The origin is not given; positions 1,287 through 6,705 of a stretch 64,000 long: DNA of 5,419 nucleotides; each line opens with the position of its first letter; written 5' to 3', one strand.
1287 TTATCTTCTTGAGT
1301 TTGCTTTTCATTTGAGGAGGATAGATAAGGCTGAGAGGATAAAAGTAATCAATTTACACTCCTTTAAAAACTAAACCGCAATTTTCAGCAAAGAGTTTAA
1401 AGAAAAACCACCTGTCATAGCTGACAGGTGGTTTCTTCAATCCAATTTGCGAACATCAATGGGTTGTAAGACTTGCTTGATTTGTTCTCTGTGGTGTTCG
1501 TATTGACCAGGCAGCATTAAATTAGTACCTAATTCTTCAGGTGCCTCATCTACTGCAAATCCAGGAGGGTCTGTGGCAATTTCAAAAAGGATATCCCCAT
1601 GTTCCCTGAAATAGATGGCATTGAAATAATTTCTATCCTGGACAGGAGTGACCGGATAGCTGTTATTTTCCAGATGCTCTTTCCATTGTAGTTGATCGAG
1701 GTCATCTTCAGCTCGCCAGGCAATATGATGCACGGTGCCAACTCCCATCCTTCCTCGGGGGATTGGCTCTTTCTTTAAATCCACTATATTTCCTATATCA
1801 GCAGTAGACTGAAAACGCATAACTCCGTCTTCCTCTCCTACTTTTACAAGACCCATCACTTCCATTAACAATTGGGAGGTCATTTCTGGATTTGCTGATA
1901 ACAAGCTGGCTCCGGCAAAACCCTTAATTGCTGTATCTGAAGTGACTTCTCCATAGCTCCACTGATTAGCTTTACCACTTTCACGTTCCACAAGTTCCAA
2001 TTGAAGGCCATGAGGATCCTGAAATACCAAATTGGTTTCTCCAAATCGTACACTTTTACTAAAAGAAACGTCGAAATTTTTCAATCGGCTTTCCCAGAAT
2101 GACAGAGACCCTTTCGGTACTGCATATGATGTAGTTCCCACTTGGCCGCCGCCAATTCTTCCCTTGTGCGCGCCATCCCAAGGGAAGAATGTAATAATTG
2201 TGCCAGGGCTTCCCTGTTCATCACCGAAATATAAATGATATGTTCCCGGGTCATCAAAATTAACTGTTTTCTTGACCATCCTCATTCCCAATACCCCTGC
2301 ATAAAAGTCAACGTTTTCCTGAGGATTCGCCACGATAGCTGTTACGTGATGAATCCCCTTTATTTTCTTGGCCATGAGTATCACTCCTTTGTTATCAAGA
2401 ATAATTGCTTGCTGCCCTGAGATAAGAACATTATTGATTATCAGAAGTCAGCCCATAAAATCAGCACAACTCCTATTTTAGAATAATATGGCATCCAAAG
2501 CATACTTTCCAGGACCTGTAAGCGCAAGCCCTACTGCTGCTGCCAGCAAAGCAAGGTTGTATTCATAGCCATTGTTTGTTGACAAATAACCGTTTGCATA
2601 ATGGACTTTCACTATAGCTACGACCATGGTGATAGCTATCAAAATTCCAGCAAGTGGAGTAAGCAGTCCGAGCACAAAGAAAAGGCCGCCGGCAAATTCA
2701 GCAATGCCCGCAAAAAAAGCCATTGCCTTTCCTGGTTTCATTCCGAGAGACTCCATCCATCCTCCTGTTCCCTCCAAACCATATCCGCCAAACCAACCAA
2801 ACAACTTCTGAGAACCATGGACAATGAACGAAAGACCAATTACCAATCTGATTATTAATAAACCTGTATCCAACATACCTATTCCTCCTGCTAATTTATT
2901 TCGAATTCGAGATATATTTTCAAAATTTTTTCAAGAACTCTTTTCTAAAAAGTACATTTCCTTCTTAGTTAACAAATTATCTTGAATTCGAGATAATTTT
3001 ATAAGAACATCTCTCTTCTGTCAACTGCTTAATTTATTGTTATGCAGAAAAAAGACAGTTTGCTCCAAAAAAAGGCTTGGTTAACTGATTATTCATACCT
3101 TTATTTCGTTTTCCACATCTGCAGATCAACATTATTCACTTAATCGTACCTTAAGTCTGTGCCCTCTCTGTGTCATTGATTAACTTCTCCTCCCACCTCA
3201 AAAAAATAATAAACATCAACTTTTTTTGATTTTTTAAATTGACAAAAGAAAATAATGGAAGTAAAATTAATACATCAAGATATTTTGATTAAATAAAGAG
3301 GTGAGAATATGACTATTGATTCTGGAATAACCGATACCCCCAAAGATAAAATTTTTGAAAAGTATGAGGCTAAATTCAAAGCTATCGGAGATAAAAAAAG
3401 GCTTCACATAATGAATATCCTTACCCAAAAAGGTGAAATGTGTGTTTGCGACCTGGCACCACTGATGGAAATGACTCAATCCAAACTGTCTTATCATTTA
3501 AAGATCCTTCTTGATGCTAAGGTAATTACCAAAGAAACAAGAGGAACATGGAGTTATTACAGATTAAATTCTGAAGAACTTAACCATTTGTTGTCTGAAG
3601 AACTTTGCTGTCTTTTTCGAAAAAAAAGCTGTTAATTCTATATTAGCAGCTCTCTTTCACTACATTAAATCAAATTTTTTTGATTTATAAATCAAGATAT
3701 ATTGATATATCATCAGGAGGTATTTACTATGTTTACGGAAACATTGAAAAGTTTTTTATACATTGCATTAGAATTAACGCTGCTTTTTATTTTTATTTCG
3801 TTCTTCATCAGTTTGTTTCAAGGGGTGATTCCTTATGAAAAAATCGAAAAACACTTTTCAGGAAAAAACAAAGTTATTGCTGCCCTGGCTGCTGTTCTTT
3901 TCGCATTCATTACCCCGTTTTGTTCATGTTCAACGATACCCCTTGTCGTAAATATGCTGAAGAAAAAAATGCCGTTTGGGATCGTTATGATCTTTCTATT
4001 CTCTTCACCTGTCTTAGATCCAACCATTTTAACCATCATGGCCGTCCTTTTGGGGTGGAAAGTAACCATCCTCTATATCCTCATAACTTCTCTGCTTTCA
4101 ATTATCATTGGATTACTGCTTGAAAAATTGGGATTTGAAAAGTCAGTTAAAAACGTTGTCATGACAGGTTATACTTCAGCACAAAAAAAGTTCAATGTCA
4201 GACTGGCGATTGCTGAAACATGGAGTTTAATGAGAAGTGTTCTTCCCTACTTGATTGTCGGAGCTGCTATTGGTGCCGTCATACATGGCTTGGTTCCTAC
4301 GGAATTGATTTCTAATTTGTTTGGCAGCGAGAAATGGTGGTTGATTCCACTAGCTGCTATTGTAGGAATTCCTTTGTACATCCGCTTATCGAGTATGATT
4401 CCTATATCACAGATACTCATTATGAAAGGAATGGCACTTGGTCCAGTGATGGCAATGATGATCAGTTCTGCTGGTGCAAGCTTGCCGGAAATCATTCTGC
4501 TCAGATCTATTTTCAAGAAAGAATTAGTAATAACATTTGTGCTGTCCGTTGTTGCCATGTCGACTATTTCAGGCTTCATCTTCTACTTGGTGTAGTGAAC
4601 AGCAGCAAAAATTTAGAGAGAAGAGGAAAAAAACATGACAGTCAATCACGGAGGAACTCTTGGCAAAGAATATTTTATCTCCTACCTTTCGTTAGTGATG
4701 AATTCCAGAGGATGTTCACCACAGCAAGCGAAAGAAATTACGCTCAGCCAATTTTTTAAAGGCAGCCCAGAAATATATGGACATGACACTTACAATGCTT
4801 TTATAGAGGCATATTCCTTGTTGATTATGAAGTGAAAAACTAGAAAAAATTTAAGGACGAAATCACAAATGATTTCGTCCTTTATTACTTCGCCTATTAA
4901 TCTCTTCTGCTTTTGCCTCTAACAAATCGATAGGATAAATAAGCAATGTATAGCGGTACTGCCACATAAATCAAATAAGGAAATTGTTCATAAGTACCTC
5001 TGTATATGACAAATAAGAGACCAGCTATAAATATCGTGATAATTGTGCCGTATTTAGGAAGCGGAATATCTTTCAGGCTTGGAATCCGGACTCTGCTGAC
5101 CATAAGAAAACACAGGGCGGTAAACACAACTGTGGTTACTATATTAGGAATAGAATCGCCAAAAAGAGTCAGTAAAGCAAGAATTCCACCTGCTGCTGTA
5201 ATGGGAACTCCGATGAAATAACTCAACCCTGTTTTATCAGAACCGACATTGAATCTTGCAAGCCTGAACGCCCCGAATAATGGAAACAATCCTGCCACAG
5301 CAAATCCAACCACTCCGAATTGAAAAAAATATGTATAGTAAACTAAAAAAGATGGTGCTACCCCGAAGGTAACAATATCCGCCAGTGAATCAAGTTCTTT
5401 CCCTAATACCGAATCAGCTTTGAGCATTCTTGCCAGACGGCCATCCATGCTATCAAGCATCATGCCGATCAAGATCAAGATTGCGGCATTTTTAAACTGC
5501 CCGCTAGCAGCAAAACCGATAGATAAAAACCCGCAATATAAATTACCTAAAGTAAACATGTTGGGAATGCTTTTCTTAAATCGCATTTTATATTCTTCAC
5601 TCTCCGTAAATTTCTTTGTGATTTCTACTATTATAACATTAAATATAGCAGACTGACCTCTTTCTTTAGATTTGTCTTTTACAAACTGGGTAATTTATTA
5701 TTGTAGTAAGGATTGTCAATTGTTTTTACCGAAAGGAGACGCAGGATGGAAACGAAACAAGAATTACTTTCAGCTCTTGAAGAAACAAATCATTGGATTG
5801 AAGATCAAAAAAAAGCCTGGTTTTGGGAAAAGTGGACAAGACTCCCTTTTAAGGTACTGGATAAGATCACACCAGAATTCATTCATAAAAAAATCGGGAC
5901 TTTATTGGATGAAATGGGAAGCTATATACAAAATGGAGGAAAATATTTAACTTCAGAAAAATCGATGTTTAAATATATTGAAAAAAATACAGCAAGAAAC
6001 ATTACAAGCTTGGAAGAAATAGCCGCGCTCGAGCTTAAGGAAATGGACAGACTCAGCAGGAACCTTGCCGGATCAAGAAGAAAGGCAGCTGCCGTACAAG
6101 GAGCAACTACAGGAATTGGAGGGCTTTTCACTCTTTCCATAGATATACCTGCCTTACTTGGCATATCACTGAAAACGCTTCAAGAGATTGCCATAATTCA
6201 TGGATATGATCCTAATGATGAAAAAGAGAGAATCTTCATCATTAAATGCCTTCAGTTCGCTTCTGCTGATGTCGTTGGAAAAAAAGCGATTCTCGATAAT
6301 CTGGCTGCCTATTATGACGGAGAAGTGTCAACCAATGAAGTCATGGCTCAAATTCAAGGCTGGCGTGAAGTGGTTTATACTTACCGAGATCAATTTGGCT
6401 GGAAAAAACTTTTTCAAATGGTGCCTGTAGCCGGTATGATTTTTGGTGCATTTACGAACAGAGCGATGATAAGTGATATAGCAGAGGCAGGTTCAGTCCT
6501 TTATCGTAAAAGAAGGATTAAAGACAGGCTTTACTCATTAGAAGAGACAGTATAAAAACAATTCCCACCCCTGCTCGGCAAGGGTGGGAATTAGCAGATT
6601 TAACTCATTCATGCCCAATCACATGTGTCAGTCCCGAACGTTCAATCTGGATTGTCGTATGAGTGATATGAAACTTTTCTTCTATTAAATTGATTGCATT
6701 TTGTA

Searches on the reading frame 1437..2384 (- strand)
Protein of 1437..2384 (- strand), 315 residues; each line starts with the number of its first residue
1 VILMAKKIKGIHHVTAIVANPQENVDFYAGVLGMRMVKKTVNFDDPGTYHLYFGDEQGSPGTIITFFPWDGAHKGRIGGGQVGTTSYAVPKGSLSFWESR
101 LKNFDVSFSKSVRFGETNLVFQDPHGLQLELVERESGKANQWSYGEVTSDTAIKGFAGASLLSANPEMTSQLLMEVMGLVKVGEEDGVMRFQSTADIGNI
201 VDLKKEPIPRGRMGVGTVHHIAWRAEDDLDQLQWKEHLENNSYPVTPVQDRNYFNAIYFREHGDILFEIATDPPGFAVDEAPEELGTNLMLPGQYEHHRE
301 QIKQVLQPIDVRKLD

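Call 62: search_protein_families(library=pfam, max_evalue=1e-8, proteins=[window:1437-2384:-])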
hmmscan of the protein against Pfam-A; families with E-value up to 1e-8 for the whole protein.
window:1437-2384:- (315 aa): 1 family
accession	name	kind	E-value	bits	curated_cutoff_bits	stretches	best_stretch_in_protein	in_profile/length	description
PF00903.31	Glyoxalase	-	1.8e-15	57.9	20.6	1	10-131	1-121/121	Glyoxalase/Bleomycin resistance protein/Dioxygenase superfamily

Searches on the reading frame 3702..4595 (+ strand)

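Call 62: search_protein_families(library=pfam, max_evalue=1e-8, proteins=[window:3702-4595:+])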
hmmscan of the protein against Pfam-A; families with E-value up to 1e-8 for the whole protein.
window:3702-4595:+ (297 aa): 1 family
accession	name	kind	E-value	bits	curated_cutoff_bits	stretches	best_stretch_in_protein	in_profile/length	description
PF03773.19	ArsP_1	-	4.3e-54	184.1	32.3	1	12-294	3-292/294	Predicted permease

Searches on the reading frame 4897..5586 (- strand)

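Call 62: search_protein_families(library=pfam, max_evalue=1e-8, proteins=[window:4897-5586:-])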
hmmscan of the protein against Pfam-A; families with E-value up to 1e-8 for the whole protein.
window:4897-5586:- (229 aa): 1 family
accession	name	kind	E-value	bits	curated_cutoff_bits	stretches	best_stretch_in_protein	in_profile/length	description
PF01066.26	CDP-OH_P_transf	-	1.2e-18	68.4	22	1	6-155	2-143/152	CDP-alcohol phosphatidyltransferase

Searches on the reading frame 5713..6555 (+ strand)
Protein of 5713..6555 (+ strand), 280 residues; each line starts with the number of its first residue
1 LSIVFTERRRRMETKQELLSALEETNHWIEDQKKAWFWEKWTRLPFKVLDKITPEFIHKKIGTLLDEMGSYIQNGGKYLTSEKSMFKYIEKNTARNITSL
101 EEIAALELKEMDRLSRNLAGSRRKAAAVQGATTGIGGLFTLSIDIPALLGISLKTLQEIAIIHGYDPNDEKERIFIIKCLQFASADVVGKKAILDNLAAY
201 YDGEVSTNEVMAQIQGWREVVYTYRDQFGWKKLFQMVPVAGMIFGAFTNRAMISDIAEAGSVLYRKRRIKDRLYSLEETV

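Call 62: search_protein_families(library=pfam, max_evalue=1e-8, proteins=[window:5713-6555:+])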
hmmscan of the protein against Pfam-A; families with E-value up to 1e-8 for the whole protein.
window:5713-6555:+ (280 aa): 1 family
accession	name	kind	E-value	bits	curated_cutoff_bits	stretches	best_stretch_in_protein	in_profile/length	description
PF12787.12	EcsC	-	1.6e-73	247.8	30.4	1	21-269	3-240/240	EcsC protein family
